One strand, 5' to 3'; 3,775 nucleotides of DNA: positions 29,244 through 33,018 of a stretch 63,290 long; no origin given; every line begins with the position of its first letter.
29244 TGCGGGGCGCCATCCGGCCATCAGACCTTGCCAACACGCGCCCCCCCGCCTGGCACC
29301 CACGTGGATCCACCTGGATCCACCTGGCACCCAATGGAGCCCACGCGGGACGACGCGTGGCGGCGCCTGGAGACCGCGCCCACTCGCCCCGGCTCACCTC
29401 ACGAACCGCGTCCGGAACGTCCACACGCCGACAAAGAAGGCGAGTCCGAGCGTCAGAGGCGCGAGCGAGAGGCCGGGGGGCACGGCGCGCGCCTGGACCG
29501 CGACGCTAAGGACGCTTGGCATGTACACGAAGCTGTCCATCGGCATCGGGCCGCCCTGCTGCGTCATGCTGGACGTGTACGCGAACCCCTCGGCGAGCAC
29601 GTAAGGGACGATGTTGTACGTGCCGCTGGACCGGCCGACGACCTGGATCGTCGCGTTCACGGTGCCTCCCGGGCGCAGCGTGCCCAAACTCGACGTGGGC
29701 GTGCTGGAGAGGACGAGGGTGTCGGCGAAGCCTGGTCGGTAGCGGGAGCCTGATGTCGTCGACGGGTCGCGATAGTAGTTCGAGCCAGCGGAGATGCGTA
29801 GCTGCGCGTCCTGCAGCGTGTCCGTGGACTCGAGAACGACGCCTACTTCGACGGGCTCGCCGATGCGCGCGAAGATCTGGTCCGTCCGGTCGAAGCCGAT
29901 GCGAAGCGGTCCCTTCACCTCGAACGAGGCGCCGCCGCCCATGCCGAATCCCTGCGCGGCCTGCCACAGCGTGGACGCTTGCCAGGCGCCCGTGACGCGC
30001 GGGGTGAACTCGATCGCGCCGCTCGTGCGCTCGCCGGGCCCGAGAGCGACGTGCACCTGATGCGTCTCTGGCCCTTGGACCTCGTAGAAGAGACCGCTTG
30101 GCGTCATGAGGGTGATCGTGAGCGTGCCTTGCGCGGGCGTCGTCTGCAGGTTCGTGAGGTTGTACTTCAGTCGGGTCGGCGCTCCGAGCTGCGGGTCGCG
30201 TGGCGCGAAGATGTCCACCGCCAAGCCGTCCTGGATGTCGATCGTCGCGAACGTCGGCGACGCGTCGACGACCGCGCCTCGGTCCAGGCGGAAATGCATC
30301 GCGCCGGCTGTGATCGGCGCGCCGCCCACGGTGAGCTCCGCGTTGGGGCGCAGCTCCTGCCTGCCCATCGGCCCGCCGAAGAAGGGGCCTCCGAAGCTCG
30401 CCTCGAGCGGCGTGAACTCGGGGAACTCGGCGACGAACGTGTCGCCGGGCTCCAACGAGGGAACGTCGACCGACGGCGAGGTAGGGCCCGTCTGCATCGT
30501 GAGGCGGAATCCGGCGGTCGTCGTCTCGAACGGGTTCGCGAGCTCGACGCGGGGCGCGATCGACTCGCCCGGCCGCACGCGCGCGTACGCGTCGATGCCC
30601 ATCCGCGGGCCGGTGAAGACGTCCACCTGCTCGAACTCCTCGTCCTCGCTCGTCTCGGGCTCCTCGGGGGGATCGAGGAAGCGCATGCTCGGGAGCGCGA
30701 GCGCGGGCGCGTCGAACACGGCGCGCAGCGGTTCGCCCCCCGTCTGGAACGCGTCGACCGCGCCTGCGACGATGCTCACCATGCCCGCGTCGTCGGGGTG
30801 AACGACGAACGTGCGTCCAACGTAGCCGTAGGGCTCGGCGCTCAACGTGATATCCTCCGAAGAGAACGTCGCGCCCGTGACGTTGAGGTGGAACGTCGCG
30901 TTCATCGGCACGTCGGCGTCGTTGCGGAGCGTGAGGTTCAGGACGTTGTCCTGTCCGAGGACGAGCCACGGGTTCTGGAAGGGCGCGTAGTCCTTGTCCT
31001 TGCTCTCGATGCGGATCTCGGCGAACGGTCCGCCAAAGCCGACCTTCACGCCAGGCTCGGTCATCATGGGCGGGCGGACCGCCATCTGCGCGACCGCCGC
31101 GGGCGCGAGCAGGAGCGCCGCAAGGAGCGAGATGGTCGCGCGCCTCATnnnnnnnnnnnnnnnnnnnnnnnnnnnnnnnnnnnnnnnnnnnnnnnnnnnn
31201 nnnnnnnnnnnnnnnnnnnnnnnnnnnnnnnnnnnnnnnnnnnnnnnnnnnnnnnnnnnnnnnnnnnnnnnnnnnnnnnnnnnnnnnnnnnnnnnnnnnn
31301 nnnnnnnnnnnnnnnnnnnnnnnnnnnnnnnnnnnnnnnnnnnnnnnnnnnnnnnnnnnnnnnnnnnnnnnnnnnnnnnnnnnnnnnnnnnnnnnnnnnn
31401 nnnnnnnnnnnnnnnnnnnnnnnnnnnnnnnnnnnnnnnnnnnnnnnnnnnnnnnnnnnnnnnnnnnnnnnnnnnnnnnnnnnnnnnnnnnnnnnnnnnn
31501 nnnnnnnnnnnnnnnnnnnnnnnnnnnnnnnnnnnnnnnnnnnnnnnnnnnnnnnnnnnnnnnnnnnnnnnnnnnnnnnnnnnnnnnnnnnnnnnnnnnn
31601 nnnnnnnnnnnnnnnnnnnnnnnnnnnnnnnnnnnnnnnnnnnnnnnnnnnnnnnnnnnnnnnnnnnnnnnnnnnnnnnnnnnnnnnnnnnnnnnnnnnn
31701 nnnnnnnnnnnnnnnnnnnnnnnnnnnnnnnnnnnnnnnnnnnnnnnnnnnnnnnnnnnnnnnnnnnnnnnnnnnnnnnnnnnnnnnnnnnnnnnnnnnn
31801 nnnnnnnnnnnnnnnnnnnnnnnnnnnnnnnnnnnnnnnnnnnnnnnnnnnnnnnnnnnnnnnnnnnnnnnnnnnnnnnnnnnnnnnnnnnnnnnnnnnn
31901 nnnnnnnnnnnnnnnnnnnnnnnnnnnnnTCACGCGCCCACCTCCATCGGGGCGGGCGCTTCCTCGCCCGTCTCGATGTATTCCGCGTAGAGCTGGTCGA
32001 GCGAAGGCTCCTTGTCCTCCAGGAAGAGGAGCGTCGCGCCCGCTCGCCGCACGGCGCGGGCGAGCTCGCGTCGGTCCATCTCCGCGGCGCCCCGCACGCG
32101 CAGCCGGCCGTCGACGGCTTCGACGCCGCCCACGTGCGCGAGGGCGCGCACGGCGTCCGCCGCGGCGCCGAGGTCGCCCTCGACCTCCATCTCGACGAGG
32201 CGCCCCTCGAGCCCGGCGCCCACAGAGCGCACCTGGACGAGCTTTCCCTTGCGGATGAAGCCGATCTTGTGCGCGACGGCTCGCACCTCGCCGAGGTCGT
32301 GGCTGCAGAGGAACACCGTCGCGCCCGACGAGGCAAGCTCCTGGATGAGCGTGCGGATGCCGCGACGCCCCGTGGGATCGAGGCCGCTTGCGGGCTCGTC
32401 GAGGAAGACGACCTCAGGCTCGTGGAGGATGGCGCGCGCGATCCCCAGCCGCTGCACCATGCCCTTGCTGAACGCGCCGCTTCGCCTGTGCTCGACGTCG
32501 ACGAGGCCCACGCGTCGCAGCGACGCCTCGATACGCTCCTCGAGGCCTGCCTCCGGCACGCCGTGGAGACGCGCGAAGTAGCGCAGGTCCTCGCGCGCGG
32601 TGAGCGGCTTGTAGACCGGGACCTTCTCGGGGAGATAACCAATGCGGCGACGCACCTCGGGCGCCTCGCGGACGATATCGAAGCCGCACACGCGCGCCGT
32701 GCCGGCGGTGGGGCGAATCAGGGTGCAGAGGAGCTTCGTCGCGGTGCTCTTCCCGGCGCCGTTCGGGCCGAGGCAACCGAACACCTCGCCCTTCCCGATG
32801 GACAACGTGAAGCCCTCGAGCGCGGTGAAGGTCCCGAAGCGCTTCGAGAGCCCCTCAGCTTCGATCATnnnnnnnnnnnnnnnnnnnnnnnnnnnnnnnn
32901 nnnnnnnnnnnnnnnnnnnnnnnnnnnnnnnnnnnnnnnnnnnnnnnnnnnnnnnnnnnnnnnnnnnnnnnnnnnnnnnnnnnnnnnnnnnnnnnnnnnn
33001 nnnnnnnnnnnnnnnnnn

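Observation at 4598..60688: Dispersed, oriented intergenic repeat family made of helically phased CAC(G/C)TG units closed by a conserved terminal module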

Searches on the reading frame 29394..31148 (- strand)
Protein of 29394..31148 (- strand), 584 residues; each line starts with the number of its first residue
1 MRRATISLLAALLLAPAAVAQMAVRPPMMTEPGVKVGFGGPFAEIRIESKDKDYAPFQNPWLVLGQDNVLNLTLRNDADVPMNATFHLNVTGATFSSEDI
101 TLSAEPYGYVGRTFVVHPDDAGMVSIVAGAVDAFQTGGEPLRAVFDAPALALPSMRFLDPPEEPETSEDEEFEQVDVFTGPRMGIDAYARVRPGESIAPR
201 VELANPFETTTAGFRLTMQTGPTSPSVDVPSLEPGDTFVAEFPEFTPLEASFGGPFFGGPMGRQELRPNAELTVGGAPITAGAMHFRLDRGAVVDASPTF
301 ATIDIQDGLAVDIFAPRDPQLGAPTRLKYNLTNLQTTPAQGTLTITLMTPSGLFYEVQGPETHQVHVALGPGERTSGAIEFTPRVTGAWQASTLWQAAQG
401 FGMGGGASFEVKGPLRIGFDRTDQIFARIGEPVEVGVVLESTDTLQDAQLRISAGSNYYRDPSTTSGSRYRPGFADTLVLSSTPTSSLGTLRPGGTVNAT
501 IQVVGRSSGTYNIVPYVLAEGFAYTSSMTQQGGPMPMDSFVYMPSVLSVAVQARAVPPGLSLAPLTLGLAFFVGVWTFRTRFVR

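Call 15: search_protein_families(library=pfam, proteins=[window:29394-31148:-])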
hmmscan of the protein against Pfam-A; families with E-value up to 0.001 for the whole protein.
window:29394-31148:- (584 aa): 0 families

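Call 47: search_protein_families(library=pfam, proteins=[window:29394-31148:-], max_evalue=0.01)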
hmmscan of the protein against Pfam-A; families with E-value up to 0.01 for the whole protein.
window:29394-31148:- (584 aa): 1 family
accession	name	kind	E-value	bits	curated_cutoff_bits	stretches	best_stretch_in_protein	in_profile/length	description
PF00927.28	Transglut_C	-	0.0036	17.9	26.6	0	311-388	3-81/106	Transglutaminase family, C-terminal ig like domain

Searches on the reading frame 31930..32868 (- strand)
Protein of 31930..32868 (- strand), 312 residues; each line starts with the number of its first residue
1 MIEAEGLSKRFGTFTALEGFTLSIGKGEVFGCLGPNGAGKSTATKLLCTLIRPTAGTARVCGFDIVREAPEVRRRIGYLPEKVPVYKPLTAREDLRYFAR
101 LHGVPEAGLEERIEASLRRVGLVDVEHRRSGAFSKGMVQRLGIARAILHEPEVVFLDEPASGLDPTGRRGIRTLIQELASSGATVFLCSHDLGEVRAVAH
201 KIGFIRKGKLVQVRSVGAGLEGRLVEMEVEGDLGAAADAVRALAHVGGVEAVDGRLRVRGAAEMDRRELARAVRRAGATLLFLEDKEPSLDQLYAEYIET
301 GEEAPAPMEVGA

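Call 47: search_protein_families(library=pfam, proteins=[window:31930-32868:-], max_evalue=0.01)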
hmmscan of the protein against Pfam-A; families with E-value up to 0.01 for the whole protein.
window:31930-32868:- (312 aa): 2 families
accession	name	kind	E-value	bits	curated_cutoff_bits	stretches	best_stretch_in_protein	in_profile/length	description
PF00005.33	ABC_tran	-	5e-28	98.8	25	1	17-160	1-136/137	ABC transporter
PF13304.12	AAA_21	-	7e-10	39.9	27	1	131-194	236-302/304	AAA domain, putative AbiEii toxin, Type IV TA system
